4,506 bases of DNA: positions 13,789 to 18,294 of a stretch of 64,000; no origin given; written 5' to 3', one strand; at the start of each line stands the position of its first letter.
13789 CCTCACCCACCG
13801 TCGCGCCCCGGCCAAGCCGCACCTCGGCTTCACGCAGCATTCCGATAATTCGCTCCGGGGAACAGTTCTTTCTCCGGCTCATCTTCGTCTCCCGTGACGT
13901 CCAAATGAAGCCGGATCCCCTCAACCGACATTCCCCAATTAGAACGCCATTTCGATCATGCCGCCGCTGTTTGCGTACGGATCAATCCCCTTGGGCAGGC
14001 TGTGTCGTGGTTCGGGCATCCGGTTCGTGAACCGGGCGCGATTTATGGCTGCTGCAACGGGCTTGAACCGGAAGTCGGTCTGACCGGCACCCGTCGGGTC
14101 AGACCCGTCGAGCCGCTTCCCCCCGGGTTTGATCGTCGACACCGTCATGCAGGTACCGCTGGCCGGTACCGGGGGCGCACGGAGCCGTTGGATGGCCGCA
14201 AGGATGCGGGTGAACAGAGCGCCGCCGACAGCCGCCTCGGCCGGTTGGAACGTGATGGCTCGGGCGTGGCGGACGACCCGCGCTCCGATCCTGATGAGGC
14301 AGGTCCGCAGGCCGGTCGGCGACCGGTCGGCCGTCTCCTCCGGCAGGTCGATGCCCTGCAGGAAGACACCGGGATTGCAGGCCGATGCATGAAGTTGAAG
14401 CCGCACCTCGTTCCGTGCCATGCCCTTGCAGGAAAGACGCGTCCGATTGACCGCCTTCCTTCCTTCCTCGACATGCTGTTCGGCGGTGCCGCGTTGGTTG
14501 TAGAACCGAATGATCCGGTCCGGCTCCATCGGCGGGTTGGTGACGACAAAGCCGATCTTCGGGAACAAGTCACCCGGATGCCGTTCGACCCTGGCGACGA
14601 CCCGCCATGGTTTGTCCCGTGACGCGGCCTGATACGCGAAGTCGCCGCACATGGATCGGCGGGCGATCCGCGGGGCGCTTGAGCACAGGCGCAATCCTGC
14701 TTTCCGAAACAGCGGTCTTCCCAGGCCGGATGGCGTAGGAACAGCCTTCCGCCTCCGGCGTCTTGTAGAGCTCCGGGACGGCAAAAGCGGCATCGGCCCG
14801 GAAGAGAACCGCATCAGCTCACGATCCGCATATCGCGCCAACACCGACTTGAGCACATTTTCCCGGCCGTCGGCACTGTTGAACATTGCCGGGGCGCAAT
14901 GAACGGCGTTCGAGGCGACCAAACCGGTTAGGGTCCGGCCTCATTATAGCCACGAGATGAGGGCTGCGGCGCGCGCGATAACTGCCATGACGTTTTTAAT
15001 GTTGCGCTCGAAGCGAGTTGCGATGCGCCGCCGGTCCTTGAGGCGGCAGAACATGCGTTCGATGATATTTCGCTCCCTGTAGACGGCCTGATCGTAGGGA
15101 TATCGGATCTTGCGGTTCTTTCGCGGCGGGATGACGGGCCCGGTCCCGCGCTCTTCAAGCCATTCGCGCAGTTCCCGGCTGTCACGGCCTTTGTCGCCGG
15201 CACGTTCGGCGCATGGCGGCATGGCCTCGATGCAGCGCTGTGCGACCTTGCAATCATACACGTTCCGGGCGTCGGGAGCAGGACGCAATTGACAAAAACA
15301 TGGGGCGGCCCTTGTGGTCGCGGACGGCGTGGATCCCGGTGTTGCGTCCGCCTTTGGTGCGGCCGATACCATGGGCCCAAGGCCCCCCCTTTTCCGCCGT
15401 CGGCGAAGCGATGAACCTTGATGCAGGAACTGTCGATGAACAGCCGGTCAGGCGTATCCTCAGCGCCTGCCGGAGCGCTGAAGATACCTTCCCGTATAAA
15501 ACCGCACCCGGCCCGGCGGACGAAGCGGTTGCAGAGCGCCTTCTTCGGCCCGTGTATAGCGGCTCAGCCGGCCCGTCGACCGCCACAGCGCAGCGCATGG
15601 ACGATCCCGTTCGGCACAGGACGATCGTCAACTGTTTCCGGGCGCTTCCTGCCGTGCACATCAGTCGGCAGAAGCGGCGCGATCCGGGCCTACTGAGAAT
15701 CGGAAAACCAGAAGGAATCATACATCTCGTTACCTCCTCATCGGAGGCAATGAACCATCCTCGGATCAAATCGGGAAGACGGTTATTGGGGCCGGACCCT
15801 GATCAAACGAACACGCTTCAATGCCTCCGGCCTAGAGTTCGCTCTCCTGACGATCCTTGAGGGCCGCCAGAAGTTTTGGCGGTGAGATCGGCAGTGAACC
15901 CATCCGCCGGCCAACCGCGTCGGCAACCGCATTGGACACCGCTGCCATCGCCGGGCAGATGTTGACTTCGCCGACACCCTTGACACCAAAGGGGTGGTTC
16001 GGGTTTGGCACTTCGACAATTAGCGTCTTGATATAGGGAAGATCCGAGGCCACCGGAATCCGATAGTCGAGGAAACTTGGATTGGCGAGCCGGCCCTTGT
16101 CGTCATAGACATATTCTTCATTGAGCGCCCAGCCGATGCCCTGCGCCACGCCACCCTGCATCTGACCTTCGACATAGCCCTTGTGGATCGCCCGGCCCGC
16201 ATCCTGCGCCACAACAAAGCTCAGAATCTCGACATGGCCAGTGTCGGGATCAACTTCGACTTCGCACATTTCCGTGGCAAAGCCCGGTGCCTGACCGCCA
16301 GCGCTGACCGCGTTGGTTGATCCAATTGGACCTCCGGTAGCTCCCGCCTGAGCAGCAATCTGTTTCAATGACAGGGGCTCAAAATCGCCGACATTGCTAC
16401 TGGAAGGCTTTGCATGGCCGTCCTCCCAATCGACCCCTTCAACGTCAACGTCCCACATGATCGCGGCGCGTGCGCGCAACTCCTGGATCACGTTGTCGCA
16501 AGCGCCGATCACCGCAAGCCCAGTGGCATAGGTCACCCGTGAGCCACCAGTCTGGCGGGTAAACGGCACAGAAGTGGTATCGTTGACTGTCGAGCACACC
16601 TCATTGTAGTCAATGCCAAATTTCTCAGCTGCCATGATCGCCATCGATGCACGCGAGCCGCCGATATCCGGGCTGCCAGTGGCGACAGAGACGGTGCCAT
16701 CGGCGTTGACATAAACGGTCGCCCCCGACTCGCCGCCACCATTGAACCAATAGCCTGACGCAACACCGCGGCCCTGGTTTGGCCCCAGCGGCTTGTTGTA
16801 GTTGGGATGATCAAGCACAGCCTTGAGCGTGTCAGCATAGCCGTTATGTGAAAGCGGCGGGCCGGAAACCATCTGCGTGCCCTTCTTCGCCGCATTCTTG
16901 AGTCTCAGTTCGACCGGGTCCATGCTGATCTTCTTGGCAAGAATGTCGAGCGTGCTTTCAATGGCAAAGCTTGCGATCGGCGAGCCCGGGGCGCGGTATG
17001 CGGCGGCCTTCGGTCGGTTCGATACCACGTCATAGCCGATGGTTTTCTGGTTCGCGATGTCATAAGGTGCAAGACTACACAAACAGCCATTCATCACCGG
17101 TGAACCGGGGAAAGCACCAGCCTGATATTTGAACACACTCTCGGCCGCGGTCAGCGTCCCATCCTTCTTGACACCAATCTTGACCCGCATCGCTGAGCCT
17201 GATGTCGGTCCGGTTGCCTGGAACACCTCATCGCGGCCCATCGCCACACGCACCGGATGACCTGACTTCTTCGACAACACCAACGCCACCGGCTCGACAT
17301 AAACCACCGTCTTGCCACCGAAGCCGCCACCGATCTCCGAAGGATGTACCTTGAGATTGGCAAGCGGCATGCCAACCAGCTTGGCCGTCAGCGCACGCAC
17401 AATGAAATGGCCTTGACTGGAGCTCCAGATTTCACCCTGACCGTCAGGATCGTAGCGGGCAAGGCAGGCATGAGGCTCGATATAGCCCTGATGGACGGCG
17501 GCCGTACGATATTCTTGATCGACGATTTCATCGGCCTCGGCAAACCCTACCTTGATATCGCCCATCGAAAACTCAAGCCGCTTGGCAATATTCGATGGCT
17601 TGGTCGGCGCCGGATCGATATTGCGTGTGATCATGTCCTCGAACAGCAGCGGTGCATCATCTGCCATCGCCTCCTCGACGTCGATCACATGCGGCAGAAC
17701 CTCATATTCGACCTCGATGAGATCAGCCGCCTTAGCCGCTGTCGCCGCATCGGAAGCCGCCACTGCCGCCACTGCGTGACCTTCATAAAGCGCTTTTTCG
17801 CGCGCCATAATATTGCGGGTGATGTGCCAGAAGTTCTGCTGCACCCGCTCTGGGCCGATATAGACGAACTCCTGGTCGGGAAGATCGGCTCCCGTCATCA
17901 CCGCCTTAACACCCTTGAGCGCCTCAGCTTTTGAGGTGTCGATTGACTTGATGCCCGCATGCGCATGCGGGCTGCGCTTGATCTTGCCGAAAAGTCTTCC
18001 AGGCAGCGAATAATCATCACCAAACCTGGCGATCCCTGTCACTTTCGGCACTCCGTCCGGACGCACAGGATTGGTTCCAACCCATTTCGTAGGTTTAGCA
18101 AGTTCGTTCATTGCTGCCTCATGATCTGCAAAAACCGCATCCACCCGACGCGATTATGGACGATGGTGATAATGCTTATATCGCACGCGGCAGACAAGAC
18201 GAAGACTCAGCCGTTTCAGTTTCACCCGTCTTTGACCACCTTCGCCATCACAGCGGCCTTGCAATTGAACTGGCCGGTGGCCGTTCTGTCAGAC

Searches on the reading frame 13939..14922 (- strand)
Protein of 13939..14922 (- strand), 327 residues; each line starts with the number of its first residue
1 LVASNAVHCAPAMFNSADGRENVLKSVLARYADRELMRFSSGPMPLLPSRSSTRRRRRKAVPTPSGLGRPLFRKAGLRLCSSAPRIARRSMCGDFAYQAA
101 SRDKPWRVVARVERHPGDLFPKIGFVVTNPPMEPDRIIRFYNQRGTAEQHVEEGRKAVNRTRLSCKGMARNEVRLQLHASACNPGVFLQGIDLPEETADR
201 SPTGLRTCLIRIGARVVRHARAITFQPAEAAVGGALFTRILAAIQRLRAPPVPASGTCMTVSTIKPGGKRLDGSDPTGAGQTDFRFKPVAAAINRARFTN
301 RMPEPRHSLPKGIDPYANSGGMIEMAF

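Call 54: search_protein_families(library=pfam, proteins=[window:13939-14922:-], max_evalue=0.001)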
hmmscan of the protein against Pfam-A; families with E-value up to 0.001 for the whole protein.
window:13939-14922:- (327 aa): 1 family
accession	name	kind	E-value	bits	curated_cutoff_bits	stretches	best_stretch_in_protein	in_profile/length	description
PF13701.12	DDE_Tnp_1_4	-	3.1e-37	128.3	34.7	1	89-248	274-434/435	Transposase DDE domain group 1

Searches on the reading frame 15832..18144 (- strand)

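Call 54: search_protein_families(library=pfam, proteins=[window:15832-18144:-], max_evalue=0.001)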
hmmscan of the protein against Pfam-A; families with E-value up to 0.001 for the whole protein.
window:15832-18144:- (770 aa): 3 families
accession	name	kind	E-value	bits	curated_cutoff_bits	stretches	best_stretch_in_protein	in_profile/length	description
PF02738.23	MoCoBD_1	-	8.9e-65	218.6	27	1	181-418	4-244/244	Molybdopterin cofactor-binding domain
PF20256.3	MoCoBD_2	-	1.8e-63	215.1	27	1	459-703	27-283/283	Molybdopterin cofactor-binding domain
PF01315.27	Ald_Xan_dh_C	-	3.8e-28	98.4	31.3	1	36-151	1-110/110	Aldehyde oxidase and xanthine dehydrogenase, a/b hammerhead domain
